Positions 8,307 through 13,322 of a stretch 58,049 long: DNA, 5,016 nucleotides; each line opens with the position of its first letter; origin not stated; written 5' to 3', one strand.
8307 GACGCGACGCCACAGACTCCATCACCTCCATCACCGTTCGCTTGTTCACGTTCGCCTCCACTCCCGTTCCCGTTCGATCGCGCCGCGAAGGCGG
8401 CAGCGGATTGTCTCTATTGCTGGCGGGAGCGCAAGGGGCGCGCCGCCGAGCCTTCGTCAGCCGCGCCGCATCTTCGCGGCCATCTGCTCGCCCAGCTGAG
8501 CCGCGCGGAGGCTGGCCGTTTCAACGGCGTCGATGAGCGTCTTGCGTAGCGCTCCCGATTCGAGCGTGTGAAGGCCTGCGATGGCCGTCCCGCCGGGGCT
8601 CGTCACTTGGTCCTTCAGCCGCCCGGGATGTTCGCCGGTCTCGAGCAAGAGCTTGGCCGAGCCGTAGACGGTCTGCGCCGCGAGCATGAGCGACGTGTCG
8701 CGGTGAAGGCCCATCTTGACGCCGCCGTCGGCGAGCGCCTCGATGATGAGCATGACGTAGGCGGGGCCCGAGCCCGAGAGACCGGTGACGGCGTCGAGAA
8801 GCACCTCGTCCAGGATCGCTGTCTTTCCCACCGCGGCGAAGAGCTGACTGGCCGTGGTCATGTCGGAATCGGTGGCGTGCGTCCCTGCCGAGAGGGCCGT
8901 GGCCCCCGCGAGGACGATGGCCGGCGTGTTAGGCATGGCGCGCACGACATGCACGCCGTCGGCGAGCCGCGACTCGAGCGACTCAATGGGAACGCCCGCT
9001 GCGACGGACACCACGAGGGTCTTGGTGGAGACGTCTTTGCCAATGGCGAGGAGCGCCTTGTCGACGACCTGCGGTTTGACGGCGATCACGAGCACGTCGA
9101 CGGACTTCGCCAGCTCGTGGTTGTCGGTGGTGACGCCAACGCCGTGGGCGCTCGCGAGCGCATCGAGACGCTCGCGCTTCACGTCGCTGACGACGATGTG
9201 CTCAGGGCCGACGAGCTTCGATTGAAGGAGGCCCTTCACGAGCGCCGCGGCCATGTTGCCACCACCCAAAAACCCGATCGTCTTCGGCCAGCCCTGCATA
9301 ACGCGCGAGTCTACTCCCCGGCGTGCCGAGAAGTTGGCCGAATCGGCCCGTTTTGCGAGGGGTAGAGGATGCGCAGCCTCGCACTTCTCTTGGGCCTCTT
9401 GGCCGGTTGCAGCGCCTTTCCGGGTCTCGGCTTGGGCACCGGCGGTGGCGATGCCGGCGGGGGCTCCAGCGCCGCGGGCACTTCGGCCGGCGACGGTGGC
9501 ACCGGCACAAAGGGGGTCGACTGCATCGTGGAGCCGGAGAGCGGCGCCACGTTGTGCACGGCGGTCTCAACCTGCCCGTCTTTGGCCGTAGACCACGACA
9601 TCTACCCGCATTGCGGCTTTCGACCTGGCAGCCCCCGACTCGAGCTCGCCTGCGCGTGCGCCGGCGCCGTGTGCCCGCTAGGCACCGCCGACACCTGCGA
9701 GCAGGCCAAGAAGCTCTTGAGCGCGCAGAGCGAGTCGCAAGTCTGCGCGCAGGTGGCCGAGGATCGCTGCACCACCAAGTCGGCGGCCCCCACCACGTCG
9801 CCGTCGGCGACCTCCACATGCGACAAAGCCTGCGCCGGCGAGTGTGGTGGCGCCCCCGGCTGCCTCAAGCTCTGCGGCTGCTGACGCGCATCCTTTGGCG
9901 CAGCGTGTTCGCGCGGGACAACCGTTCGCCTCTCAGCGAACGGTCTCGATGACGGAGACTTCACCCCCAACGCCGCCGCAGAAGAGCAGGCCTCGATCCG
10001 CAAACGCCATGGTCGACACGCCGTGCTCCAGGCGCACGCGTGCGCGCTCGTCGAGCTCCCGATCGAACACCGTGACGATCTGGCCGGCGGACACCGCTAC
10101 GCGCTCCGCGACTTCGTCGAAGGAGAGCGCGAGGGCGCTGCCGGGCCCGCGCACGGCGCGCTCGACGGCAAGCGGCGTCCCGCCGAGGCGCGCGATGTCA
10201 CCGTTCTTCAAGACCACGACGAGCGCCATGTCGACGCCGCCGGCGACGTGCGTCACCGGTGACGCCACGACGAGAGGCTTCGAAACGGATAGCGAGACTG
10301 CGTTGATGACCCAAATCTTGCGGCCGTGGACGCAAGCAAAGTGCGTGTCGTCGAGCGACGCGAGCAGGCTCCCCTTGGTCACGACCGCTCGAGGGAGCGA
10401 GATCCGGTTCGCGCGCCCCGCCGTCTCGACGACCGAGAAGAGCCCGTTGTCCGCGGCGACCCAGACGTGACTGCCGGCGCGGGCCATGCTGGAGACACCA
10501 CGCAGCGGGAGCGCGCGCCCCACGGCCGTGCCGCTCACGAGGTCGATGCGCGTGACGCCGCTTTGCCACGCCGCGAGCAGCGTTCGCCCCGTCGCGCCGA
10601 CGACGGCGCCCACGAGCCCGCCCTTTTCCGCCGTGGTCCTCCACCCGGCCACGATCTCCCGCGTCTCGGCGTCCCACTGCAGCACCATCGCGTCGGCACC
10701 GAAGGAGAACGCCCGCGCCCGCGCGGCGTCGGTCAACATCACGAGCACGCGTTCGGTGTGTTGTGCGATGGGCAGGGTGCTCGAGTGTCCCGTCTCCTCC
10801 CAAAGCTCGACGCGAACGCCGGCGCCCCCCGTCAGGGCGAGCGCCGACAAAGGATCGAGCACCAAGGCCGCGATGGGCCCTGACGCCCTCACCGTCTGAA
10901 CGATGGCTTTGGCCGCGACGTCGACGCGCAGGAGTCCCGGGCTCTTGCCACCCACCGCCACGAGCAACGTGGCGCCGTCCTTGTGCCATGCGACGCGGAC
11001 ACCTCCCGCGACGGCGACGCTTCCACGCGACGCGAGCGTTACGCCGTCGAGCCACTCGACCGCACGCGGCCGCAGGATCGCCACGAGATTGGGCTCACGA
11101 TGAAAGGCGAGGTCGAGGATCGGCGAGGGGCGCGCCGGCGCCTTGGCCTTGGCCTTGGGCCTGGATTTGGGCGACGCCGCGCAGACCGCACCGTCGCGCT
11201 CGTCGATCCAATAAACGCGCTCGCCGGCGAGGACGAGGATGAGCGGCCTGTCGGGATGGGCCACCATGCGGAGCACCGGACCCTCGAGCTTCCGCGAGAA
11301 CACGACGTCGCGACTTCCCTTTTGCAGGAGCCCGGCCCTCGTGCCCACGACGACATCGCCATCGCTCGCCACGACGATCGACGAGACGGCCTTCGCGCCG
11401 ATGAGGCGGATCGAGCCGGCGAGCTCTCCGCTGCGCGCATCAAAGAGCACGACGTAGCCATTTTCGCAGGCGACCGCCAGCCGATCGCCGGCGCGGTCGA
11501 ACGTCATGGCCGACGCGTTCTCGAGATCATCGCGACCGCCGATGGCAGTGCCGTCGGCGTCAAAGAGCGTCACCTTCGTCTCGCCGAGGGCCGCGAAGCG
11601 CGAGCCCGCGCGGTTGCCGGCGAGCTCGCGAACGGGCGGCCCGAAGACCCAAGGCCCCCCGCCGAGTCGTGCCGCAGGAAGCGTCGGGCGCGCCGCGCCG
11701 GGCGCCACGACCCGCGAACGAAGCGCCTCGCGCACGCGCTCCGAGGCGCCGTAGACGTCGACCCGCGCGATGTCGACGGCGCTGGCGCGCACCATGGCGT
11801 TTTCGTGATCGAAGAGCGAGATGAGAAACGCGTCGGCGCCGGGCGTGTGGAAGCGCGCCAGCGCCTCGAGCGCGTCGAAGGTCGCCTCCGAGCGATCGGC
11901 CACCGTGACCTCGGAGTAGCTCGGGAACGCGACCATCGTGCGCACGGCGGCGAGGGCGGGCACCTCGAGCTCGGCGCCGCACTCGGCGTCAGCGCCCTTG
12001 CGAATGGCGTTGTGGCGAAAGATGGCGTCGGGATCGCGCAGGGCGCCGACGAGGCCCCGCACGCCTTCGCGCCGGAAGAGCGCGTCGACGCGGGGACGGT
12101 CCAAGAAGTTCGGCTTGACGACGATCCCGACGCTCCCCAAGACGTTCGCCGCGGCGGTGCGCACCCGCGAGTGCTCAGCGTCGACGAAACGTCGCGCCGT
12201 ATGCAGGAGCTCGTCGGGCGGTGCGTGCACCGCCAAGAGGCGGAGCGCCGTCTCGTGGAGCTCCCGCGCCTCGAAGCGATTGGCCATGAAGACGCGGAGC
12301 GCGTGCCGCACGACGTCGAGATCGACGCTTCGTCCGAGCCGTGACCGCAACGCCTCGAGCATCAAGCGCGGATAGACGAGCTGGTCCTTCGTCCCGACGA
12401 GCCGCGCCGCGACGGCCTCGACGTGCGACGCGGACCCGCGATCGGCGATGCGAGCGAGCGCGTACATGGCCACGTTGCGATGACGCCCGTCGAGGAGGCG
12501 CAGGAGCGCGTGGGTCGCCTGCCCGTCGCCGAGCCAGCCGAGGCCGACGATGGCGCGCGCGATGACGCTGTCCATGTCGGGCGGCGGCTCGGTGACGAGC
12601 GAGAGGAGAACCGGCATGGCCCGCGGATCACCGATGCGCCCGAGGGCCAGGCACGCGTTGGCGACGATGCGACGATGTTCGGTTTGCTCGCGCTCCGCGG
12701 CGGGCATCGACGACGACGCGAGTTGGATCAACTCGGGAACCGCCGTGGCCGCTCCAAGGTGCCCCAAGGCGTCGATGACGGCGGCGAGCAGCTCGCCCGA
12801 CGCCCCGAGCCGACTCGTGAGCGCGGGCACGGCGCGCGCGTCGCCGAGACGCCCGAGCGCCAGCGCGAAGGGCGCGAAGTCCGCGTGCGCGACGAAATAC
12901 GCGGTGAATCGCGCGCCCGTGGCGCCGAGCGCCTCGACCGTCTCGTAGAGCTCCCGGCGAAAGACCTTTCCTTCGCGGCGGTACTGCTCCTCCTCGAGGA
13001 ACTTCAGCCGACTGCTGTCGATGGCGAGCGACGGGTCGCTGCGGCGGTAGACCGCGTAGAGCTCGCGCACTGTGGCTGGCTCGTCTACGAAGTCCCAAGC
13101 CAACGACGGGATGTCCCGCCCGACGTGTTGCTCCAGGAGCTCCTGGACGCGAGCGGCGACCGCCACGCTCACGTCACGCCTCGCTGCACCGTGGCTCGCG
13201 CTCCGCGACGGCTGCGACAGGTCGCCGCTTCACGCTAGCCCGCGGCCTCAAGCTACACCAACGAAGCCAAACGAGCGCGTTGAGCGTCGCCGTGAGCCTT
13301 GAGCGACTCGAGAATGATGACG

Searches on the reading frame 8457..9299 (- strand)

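Call 24: search_protein_families(library=pfam, proteins=[window:8457-9299:-], max_evalue=0.01)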
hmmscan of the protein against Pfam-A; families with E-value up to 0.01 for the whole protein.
window:8457-9299:- (280 aa): 3 families
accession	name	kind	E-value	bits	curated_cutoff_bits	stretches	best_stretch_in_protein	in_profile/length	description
PF14748.11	P5CR_dimer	-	7.1e-39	132.7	25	1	165-269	1-105/105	Pyrroline-5-carboxylate reductase dimerisation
PF03807.23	F420_oxidored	-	6.7e-21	75.1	21.6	1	7-102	1-94/94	NADP oxidoreductase coenzyme F420-dependent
PF01210.29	NAD_Gly3P_dh_N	-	0.003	18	23.1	1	43-134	46-135/158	NAD-dependent glycerol-3-phosphate dehydrogenase N-terminus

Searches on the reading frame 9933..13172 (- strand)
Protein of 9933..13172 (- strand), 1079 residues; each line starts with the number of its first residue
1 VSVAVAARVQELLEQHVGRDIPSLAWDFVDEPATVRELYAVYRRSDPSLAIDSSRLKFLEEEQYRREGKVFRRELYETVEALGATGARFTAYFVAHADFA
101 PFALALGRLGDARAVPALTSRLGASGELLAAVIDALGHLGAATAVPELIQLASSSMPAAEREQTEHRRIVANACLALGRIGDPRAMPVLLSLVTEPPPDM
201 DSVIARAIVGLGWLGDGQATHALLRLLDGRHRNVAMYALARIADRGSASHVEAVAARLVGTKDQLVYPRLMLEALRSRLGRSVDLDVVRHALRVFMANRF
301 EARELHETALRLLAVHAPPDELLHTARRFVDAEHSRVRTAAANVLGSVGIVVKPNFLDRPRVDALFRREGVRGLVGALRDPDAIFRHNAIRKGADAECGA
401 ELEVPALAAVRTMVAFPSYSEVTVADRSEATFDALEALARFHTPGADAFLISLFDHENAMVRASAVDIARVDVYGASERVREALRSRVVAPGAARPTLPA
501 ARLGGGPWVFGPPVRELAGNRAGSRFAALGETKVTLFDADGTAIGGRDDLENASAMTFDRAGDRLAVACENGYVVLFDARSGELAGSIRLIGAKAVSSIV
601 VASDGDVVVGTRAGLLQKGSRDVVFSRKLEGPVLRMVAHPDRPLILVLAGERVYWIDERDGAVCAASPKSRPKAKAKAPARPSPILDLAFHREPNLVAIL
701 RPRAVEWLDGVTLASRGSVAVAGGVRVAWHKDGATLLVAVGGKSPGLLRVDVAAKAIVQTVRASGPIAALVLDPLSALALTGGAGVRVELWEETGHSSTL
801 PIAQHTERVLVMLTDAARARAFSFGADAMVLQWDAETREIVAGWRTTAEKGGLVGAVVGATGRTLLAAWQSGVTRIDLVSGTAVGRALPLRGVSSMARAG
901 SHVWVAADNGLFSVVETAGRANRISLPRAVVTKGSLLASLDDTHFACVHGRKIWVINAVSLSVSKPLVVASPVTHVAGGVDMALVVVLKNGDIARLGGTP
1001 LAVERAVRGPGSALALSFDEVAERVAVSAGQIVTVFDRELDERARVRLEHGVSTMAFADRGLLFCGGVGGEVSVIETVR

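Call 24: search_protein_families(library=pfam, proteins=[window:9933-13172:-], max_evalue=0.01)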
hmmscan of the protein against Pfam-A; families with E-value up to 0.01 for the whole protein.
window:9933-13172:- (1079 aa): 13 families
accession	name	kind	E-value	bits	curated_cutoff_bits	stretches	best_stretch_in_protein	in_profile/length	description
PF13646.12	HEAT_2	-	3.6e-18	66.1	27.7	2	127-200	15-78/88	HEAT repeats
PF25174.1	Beta-prop_THOC3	-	1.2e-08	34.8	305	1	725-840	92-205/272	THOC3 beta-propeller domain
PF03130.22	HEAT_PBS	-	1.8e-08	34.5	20.9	0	103-121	6-24/27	PBS lyase HEAT-like repeat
PF24814.1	WD40_Prp19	-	3.1e-05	23.6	320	1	734-848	18-133/281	Prp19 WD40 domain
PF25173.1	Beta-prop_WDR3_1st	-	0.00017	21.8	154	0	767-839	32-104/184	WDR3 first beta-propeller domain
PF24807.1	WD40_CDC20-Fz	-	0.00017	21.5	200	0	727-833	183-292/292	CDC20/Fizzy WD40 domain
PF12894.13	ANAPC4_WD40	-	0.00018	22.1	22.9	0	551-589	39-77/91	Anaphase-promoting complex subunit 4 WD40 domain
PF25172.1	Beta-prop_WDR3_2nd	-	0.00051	19.8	140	0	737-794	52-110/293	WDR3 second beta-propeller domain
PF23414.1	Beta-prop_EML_2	-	0.00064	19.6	90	0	532-607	20-95/266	Echinoderm microtubule-associated protein second beta-propeller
PF24796.1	WDR55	-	0.0011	18.5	200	0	553-616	140-203/296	WDR55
PF24817.1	WD40_WDHD1_1st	-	0.0017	18.1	109.9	0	760-848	82-170/291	WDHD1 first WD40 domain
PF02985.28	HEAT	-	0.0062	17.1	23.5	0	333-348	12-27/31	HEAT repeat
PF23409.1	Beta-prop_EML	-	0.0068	16.4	88.2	0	543-612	149-218/267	Echinoderm microtubule-associated protein first beta-propeller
